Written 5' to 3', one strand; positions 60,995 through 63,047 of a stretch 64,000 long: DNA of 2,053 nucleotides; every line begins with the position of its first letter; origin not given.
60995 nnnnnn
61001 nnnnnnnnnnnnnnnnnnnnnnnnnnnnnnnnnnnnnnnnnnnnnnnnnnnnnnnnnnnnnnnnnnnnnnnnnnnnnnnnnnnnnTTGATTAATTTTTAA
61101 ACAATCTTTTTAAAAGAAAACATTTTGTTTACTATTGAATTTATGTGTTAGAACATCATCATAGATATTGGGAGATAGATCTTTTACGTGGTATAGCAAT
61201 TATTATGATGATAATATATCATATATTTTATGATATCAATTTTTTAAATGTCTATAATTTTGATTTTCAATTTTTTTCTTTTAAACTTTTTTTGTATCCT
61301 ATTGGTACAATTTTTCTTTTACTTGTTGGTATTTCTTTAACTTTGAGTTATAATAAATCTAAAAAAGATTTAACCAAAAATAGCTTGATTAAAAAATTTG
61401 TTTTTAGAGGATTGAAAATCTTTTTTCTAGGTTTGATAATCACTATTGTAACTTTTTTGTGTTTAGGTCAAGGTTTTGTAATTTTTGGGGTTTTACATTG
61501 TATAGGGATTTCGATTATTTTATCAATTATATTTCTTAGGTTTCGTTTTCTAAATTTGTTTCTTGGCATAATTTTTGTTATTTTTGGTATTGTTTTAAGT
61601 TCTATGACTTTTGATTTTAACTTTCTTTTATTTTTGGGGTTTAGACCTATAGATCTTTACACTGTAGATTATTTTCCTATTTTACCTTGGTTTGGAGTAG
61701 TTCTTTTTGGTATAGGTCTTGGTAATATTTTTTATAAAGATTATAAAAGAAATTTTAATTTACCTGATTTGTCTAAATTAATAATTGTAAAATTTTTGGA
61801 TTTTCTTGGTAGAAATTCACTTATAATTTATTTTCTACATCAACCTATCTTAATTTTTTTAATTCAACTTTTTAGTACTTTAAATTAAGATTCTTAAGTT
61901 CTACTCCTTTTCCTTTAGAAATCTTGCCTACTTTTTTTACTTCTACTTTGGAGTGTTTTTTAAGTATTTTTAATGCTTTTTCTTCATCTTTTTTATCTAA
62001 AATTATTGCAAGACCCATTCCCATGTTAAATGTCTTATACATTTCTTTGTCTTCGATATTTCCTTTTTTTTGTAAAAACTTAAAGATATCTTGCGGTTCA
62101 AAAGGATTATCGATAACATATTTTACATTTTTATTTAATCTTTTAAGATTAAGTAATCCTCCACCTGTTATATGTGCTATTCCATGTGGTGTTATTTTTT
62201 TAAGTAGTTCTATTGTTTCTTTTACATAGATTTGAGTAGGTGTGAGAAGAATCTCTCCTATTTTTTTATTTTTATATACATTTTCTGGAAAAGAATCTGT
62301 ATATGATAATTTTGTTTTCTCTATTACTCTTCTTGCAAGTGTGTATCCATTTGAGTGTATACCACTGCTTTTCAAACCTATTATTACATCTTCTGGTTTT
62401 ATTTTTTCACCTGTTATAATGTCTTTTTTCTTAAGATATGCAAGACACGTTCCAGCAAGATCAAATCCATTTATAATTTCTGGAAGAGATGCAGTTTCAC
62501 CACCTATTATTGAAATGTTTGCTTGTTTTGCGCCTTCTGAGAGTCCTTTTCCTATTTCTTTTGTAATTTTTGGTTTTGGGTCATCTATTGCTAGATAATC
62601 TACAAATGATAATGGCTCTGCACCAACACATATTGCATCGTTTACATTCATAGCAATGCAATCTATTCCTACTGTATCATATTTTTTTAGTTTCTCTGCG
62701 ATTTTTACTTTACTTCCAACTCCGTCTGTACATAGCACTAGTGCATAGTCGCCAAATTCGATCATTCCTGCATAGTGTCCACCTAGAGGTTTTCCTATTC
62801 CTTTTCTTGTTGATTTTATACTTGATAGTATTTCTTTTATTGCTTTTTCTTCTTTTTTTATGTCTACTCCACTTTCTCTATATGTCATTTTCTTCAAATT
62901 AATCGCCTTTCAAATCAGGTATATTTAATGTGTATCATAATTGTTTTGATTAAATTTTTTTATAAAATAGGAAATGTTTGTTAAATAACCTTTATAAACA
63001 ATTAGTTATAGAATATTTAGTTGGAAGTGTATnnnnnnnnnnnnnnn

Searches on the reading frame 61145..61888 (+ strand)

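Call 8: search_protein_families(library=pfam, proteins=[window:61145-61888:+], max_evalue=0.001)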
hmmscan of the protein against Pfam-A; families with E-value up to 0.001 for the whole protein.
window:61145-61888:+ (247 aa): 3 families
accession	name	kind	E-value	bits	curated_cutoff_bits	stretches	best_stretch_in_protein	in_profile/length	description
PF07786.18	HGSNAT_cat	-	5e-70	235.9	22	1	7-234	1-222/222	Heparan-alpha-glucosaminide N-acetyltransferase, catalytic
PF01757.29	Acyl_transf_3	-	1.3e-10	41.3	31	1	10-112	3-101/326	Acyltransferase domain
PF10129.15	OpgC_C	-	0.00076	18.9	21.4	1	7-107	1-93/358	OpgC protein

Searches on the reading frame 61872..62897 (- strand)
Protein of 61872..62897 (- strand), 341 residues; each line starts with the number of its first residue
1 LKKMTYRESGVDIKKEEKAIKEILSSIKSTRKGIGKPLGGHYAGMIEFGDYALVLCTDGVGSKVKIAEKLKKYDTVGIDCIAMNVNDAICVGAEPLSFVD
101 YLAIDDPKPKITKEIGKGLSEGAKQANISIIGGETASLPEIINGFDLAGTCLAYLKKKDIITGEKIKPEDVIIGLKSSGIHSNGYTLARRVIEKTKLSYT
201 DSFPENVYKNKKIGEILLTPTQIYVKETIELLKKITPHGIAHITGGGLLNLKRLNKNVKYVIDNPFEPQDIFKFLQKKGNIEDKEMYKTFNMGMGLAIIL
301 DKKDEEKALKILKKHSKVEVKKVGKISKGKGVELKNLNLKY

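Call 8: search_protein_families(library=pfam, proteins=[window:61872-62897:-], max_evalue=0.001)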
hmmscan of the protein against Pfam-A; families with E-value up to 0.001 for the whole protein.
window:61872-62897:- (341 aa): 2 families
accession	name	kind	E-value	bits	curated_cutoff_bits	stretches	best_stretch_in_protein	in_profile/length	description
PF02769.27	AIRS_C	-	3.5e-26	92.7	23.1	1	167-334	1-153/156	AIR synthase related protein, C-terminal domain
PF00586.29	AIRS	-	4.1e-24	85.6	24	1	42-152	3-109/112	AIR synthase related protein, N-terminal domain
